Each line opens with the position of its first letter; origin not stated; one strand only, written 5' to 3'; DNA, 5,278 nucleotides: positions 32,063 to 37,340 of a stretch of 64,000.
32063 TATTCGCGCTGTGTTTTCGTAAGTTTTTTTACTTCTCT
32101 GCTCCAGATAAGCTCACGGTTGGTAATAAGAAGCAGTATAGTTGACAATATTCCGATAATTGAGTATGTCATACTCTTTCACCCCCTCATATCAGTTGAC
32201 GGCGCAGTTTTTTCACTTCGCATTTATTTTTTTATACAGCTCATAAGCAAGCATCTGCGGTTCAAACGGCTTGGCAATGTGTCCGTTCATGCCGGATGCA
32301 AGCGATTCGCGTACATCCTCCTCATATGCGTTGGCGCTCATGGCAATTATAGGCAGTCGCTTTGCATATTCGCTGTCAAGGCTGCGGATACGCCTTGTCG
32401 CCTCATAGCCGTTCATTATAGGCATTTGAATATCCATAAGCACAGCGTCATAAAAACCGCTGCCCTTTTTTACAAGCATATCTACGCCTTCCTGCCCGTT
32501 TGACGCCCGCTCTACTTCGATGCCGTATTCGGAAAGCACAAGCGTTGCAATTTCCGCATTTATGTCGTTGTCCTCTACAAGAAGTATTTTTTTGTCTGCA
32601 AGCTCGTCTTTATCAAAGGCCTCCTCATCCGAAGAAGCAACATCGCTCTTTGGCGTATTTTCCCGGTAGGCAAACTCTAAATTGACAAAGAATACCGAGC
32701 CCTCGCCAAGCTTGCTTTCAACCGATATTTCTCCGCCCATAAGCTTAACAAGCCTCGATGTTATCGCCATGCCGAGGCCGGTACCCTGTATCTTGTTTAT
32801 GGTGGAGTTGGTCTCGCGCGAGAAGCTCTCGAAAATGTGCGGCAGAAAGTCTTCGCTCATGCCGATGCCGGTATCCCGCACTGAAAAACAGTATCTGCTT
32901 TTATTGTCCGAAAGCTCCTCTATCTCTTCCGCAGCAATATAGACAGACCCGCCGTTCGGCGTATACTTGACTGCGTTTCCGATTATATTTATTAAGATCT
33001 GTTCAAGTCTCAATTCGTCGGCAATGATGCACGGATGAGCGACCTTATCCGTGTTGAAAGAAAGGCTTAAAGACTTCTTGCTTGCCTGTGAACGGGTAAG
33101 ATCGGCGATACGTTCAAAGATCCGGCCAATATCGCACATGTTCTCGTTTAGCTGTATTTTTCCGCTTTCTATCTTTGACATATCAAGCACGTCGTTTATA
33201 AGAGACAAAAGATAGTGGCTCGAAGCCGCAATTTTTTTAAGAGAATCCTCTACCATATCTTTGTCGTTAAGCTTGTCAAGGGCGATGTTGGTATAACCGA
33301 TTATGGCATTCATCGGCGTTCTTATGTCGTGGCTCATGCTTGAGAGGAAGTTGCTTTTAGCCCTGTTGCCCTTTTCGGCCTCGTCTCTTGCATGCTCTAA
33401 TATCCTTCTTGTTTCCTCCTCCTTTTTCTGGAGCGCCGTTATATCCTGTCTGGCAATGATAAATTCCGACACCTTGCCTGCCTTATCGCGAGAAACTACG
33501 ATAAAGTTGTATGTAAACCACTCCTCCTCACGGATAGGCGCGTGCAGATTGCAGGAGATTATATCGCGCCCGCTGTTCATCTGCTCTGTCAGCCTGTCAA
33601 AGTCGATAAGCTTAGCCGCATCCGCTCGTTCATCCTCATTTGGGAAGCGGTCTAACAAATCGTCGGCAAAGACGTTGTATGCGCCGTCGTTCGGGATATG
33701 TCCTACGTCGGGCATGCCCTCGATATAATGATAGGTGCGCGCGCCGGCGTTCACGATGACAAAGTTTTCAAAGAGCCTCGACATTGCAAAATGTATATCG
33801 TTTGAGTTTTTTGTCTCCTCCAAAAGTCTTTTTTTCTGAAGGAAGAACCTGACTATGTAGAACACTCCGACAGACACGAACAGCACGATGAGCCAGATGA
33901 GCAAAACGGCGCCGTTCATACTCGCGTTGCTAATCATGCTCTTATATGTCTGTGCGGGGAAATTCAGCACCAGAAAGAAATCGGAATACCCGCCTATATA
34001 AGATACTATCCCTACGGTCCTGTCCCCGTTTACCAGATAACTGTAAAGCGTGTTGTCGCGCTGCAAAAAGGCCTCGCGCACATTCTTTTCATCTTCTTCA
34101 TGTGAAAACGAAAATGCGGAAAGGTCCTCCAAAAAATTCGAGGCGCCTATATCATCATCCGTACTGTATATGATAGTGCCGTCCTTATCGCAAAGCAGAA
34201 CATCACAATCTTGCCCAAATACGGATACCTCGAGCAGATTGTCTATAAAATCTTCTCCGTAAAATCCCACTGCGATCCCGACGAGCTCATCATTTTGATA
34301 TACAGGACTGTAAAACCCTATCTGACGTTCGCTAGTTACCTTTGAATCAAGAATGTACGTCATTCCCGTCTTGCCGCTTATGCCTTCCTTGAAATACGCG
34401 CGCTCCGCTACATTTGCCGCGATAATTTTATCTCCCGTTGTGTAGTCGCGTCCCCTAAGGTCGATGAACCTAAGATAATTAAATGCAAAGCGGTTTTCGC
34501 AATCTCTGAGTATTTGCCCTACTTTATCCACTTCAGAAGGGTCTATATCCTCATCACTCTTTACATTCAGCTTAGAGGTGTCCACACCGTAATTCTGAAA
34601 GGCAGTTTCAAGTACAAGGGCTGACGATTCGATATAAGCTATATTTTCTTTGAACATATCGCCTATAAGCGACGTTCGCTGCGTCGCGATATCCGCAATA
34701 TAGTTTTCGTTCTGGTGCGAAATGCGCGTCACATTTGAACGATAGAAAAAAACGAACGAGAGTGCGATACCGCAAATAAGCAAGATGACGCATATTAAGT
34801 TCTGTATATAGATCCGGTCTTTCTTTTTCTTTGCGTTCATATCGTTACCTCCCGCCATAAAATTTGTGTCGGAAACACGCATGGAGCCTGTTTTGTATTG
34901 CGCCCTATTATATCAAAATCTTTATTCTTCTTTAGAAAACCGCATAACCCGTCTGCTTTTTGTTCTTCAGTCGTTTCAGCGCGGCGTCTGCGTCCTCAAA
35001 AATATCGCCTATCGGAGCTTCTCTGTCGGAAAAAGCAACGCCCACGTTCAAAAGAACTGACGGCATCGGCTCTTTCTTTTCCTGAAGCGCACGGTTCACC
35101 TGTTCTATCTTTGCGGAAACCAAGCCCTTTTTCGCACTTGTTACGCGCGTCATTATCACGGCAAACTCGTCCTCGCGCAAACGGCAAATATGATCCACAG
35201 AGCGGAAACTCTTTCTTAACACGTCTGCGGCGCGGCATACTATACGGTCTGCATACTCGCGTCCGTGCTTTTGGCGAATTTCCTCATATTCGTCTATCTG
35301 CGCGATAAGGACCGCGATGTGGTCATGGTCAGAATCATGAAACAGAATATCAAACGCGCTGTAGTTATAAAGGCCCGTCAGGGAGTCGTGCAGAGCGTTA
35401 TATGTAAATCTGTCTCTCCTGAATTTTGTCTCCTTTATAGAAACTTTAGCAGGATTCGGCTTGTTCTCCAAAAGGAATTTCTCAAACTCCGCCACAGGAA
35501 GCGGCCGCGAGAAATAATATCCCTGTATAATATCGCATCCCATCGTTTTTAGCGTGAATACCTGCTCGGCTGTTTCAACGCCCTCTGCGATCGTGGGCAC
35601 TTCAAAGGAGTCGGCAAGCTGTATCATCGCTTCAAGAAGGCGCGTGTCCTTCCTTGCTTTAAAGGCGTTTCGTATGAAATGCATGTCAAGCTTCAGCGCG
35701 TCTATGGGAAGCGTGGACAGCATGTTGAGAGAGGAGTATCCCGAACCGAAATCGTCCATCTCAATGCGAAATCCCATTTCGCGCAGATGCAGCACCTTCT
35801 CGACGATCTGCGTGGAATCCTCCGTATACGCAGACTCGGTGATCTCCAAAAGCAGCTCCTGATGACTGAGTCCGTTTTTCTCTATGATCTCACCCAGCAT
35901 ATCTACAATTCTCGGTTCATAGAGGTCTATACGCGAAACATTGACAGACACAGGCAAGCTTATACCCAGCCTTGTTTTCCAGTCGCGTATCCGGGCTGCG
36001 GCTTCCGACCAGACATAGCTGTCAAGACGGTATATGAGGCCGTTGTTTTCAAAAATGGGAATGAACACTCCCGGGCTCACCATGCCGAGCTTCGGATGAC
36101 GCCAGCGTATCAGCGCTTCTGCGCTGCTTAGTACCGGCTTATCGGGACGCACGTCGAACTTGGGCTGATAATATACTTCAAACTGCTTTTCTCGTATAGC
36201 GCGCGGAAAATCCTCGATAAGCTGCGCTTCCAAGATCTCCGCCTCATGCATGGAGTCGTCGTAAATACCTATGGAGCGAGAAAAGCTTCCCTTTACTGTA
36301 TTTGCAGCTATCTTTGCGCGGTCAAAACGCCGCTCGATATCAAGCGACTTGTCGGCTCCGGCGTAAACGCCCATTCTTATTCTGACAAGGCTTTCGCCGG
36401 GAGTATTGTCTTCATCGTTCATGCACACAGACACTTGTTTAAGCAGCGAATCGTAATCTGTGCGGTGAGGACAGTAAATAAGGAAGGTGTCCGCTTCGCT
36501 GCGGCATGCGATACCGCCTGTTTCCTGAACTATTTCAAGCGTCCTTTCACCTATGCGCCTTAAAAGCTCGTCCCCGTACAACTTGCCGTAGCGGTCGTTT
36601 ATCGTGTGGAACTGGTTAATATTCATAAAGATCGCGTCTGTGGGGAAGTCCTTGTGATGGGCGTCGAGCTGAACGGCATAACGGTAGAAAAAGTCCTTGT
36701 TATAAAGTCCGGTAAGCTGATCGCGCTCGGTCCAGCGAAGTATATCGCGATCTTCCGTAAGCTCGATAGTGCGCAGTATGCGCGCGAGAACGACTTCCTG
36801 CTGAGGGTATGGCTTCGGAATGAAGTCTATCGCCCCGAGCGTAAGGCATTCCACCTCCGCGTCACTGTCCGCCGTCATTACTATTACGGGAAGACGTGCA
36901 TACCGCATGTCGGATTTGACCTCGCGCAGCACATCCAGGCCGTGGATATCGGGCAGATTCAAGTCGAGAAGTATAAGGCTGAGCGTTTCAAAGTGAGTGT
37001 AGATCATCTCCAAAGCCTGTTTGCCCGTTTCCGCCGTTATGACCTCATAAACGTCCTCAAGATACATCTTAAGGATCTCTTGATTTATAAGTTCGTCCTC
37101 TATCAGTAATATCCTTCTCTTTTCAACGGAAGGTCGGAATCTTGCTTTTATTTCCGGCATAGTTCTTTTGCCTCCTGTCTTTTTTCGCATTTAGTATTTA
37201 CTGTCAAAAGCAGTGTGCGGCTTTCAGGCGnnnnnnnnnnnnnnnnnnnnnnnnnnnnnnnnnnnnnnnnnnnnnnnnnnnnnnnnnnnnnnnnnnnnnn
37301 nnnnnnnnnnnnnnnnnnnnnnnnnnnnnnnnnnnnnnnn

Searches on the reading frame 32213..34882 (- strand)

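Call 100: search_protein_families(library=pfam, proteins=[window:32213-34882:-], max_evalue=0.00001)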
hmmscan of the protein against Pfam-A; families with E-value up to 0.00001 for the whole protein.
window:32213-34882:- (889 aa): 4 families
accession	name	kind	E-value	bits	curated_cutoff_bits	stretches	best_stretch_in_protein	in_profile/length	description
PF02518.31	HATPase_c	-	2.1e-27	96.2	26.4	1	622-737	2-109/111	Histidine kinase-, DNA gyrase B-, and HSP90-like ATPase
PF00072.30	Response_reg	-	1.8e-23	83.3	30.2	1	766-879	1-107/111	Response regulator receiver domain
PF00512.31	HisKA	-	8.7e-19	67.8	26.9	1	508-574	1-66/66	His Kinase A (phospho-acceptor) domain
PF02743.24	dCache_1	-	7e-10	39.3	45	1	59-296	8-230/240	Cache domain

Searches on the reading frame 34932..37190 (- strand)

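Call 100: search_protein_families(library=pfam, proteins=[window:34932-37190:-], max_evalue=0.00001)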
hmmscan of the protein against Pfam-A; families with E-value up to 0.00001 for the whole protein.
window:34932-37190:- (752 aa): 3 families
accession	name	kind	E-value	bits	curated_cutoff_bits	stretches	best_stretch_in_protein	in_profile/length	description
PF00563.25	EAL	-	3.9e-66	223.2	31.3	1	326-563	2-236/236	EAL domain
PF00990.26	GGDEF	-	5.3e-42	143.8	23.8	2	599-746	1-159/161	Diguanylate cyclase, GGDEF domain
PF00072.30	Response_reg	-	2.1e-20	73.4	30.2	1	27-134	1-107/111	Response regulator receiver domain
